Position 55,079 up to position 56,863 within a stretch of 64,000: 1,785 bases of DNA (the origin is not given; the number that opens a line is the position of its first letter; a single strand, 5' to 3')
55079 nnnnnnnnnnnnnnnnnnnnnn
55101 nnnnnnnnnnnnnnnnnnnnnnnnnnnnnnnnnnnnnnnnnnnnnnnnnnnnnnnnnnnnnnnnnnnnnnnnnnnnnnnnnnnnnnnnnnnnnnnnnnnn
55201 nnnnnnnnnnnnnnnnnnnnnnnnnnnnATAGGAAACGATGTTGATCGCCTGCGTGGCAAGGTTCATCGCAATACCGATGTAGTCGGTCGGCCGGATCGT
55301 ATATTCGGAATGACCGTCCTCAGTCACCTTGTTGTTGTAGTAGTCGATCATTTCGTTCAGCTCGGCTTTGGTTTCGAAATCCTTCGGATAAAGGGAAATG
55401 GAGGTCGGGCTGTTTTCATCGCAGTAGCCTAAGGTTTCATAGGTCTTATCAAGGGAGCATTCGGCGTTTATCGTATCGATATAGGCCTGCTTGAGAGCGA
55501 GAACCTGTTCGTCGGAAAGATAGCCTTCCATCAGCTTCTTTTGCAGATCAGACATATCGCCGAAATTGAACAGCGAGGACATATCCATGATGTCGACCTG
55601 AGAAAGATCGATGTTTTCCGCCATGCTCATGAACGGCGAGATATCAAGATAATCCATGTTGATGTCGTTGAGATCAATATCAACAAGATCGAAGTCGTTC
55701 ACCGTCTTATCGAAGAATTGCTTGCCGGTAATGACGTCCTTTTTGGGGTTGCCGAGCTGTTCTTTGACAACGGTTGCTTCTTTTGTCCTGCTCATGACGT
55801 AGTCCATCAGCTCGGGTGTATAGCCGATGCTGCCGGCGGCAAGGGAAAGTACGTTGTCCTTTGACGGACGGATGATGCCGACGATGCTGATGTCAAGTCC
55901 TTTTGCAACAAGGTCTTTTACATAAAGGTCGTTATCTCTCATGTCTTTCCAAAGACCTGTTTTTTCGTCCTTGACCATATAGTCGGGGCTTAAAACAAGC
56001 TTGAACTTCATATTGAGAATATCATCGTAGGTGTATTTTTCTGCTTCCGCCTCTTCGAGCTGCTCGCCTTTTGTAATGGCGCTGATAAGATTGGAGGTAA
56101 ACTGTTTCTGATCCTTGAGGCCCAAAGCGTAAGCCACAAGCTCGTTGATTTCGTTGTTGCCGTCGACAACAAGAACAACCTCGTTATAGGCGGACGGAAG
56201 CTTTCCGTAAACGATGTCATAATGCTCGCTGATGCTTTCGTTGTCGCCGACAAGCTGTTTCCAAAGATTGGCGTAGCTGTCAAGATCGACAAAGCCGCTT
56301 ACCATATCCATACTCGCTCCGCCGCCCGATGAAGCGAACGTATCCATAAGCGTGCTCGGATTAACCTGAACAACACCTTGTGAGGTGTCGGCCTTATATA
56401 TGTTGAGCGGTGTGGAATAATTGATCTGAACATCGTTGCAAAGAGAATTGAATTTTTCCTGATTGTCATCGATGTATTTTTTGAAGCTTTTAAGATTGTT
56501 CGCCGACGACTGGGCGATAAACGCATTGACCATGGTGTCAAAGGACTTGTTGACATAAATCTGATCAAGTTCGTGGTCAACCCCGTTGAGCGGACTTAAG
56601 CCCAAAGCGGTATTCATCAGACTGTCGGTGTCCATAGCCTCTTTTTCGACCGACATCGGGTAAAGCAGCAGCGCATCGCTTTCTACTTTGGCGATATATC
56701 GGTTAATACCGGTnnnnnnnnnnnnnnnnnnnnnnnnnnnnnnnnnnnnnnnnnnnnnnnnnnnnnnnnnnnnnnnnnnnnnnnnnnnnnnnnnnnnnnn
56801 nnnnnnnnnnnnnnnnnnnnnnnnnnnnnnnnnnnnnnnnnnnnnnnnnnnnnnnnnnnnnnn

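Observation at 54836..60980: MarR, 955-aa anchored surface protein and fused MacB-type ABC: a candidate mechanotransmission system of unknown function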

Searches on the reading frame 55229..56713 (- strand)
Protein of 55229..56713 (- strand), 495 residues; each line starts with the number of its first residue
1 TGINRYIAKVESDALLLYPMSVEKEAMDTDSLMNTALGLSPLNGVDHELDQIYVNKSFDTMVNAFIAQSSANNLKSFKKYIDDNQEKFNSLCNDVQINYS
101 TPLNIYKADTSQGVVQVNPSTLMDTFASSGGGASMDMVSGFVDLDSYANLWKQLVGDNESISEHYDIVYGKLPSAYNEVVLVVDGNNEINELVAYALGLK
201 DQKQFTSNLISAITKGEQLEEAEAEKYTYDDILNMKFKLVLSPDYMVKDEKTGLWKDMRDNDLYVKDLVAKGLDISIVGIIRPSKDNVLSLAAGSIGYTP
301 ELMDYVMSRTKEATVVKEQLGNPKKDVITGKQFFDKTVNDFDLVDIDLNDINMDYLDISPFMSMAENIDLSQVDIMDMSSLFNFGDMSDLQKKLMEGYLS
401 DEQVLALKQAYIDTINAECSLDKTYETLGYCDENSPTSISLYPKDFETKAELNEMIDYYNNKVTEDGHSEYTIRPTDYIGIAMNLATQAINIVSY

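Call 20: find_homologous_proteins(query=window:55229-56713:-)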
Query seq(495 aa) (495 aa): 1325 proteins with E <= 0.001 among 8000 candidates; the best 120 are listed.
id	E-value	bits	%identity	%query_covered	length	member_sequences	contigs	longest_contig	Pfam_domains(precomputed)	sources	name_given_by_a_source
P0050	7.5e-224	762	100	71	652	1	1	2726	PF00005.34,PF02463.26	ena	-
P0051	1.0e-197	676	60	100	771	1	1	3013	PF02687.28,PF00005.34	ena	-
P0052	2.3e-187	642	60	100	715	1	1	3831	PF02687.28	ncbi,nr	ncbi:MAG: ABC transporter permease, partial [Clostridia bacterium]|nr:ABC transporter permease [Clos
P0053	3.8e-186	638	58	100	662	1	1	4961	PF02687.28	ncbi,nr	ncbi:MAG: ABC transporter permease [Clostridia bacterium]|nr:ABC transporter permease [Clostridia ba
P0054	1.2e-185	636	60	100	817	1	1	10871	PF02687.28,PF00005.34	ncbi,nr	ncbi:MAG: ATP-binding cassette domain-containing protein, partial [Clostridia bacterium]|nr:ATP-bind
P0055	2.9e-180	619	57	100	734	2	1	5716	PF02687.28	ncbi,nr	ncbi:MAG: FtsX-like permease family protein, partial [Clostridia bacterium]|nr:FtsX-like permease fa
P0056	7.7e-180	617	58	98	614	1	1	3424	PF02687.28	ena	-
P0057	2.2e-179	616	59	100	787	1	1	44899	PF02687.28,PF00005.34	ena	-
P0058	2.1e-177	609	58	100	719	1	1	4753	PF02687.28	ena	-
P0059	1.4e-176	606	58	100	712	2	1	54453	PF02687.28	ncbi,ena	-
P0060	3.7e-176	605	57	100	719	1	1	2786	PF02687.28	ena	-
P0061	1.3e-169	583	58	96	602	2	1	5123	PF02687.28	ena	-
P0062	3.1e-169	582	54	100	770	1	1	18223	PF02687.28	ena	-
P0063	1.4e-168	580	53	100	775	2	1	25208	PF02687.28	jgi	-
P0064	6.5e-166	571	55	97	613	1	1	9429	PF02687.28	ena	-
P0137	1.4e-77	280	34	100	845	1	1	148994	PF02687.28,PF00005.34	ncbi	-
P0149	9.4e-76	274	34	100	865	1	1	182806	PF02687.28,PF00005.34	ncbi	-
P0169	7.2e-74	268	34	97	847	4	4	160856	PF02687.28,PF00005.34,PF02463.26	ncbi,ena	-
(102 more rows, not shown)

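Call 22: find_encoding_contigs(protein=P0149, flank=8000, max_places=1)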
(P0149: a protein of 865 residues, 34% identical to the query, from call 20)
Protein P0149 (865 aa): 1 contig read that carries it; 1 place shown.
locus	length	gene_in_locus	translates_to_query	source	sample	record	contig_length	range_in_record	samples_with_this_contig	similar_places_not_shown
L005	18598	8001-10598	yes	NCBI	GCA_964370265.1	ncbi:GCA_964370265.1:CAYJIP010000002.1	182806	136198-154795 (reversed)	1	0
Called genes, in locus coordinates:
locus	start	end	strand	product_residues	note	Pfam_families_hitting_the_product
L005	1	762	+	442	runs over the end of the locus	PF00009:GTP_EFTU, PF01926:MMR_HSR1, PF02421:FeoB_N, PF00009:GTP_EFTU, PF01926:MMR_HSR1, PF02421:FeoB_N, PF04548:AIG1 (weak), PF14714:KH_dom-like, +6 more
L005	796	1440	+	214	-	PF02660:G3P_acyltransf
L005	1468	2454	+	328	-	PF00070:Pyr_redox (faint), PF01210:NAD_Gly3P_dh_N, PF02558:ApbA (weak), PF03807:F420_oxidored (faint), PF07479:NAD_Gly3P_dh_C, PF20618:GPD_NAD_C_bact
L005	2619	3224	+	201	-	-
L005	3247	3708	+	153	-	PF02580:Tyr_Deacylase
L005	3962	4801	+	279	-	-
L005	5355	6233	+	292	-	-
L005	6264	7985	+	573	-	-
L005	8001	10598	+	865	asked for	PF00005:ABC_tran, PF02687:FtsX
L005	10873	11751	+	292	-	-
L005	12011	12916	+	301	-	-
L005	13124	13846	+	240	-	PF20772:TACO1_YebC_N, PF01709:Transcrip_reg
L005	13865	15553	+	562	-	-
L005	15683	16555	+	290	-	PF19568:Spore_III_AA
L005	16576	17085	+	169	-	PF09548:Spore_III_AB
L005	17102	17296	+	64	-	PF06686:SpoIIIAC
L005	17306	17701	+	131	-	PF06686:SpoIIIAC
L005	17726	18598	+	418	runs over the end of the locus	PF09546:Spore_III_AE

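Call 23: find_encoding_contigs(protein=P0169, flank=8000, max_places=1)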
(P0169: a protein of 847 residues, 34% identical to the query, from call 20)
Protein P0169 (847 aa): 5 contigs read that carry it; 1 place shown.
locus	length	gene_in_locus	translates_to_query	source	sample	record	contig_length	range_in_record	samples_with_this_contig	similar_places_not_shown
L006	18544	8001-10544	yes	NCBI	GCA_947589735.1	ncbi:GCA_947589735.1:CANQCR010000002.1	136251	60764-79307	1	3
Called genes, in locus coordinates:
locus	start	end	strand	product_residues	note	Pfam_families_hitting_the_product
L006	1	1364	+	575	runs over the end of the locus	-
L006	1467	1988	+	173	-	PF09419:PGP_phosphatase (faint), PF13419:HAD_2 (faint), PF00702:Hydrolase, PF13242:Hydrolase_like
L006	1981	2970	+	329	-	PF03193:RsgA_GTPase, PF00350:Dynamin_N (faint), PF01926:MMR_HSR1, PF21516:YqeH-like_C (weak)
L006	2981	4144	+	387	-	-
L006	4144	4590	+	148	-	-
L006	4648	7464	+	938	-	PF00005:ABC_tran (faint), PF02463:SMC_N (faint), PF03193:RsgA_GTPase (faint), PF13304:AAA_21 (faint), PF13555:AAA_29 (faint), PF13671:AAA_33 (faint), PF17760:UvrA_inter, PF17755:UvrA_DNA-bind, +2 more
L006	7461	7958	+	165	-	-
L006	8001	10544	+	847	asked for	PF00005:ABC_tran, PF02463:SMC_N (faint), PF02687:FtsX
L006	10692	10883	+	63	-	-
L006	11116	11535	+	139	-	PF00164:Ribosom_S12_S23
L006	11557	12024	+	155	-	PF00177:Ribosomal_S7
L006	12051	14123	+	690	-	PF00009:GTP_EFTU, PF03144:GTP_EFTU_D2, PF22042:EF-G_D2, PF14492:EFG_III, PF16658:RF3_C, PF03764:EFG_IV, PF00679:EFG_C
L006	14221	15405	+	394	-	PF00009:GTP_EFTU, PF03144:GTP_EFTU_D2, PF03143:GTP_EFTU_D3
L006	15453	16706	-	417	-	PF02388:FemAB, PF13480:Acetyltransf_6 (faint)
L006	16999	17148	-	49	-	-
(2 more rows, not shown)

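Call 24: find_encoding_contigs(protein=P0137, flank=8000, max_places=1)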
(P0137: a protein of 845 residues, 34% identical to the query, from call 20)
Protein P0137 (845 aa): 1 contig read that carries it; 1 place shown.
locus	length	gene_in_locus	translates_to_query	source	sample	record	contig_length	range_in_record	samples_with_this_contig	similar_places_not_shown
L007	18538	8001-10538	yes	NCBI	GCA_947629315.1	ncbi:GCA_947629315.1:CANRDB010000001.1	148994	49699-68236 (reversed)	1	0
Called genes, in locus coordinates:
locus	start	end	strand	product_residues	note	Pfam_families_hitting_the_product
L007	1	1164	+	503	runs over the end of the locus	PF08245:Mur_ligase_M, PF02875:Mur_ligase_C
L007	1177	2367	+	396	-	PF01820:Dala_Dala_lig_N, PF02222:ATP-grasp (weak), PF02786:CPSase_L_D2 (faint), PF07478:Dala_Dala_lig_C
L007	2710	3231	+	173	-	PF01966:HD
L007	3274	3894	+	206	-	-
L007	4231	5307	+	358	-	PF03747:ADP_ribosyl_GH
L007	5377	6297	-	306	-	PF00106:adh_short, PF08659:KR, PF13561:adh_short_C2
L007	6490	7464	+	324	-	-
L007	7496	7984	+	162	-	PF22381:Staph_reg_Sar_Rot (weak), PF01047:MarR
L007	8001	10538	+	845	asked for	PF00005:ABC_tran, PF02687:FtsX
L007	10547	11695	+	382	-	-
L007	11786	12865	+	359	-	PF13793:Pribosyltran_N, PF00156:Pribosyltran, PF14572:Pribosyl_synth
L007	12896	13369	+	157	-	PF02464:CinA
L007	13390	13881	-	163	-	-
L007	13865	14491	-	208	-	-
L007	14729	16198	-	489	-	PF01935:DUF87, PF05872:HerA_C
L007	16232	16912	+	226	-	-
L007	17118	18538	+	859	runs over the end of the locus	PF02739:5_3_exonuc_N, PF01367:5_3_exonuc, PF22619:DNA_polI_exo1, PF00476:DNA_pol_A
